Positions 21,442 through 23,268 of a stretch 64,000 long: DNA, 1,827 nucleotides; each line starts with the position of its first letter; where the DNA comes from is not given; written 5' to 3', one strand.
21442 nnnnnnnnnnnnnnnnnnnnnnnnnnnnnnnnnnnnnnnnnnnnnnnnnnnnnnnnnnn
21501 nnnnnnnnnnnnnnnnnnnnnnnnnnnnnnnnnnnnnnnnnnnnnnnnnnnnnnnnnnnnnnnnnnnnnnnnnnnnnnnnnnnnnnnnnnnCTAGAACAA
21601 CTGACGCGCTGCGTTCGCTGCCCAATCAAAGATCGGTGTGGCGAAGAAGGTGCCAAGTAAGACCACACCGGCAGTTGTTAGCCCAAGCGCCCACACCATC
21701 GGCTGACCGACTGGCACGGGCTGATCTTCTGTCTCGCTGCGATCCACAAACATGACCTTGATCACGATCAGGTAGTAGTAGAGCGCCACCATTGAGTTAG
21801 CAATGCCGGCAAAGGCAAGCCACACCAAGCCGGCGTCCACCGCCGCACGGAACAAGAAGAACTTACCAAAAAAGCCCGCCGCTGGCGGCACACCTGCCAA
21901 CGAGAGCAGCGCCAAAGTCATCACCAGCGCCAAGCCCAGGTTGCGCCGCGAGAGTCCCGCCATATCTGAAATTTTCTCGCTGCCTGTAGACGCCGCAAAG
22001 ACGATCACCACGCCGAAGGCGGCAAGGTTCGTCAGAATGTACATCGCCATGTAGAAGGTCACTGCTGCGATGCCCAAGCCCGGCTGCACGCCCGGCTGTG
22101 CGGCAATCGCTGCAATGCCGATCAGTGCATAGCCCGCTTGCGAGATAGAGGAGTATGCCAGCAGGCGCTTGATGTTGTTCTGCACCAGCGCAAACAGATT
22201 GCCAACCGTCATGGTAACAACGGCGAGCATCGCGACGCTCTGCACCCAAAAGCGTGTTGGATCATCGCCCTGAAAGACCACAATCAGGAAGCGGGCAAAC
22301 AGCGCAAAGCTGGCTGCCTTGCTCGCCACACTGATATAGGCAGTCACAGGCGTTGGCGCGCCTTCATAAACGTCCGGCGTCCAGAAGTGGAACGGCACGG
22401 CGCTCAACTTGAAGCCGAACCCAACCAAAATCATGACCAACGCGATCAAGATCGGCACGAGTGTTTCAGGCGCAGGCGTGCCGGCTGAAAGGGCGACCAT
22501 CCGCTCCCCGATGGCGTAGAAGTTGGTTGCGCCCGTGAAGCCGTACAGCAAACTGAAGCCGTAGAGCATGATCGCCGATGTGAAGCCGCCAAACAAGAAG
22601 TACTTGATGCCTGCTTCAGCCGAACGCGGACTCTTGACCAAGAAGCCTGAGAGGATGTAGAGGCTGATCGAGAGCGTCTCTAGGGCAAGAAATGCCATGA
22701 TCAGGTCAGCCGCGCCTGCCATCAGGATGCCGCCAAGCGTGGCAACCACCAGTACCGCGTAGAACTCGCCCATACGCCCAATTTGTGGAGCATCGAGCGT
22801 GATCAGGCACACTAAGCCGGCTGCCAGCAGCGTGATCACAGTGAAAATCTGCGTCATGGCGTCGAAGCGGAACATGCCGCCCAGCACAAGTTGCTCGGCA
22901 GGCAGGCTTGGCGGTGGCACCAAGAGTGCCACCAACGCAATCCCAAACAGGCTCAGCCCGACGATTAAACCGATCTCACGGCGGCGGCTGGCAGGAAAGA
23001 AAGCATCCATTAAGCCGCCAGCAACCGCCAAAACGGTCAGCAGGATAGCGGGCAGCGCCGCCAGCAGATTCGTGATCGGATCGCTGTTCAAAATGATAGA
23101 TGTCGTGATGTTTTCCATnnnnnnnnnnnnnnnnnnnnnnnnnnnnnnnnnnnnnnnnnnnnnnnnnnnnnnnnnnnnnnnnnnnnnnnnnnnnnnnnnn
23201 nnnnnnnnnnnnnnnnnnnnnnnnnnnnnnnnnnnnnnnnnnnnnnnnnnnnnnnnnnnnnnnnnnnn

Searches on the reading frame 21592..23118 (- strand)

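Call 60: search_protein_families(library=pfam, proteins=[window:21592-23118:-], max_evalue=0.00001)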
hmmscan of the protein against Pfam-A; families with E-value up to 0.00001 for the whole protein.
window:21592-23118:- (508 aa): 1 family
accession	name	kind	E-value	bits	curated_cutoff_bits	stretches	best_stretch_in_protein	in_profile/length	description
PF00361.26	Proton_antipo_M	-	1.4e-69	235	21.5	1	136-442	1-291/294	NADH:quinone oxidoreductase/Mrp antiporter, TM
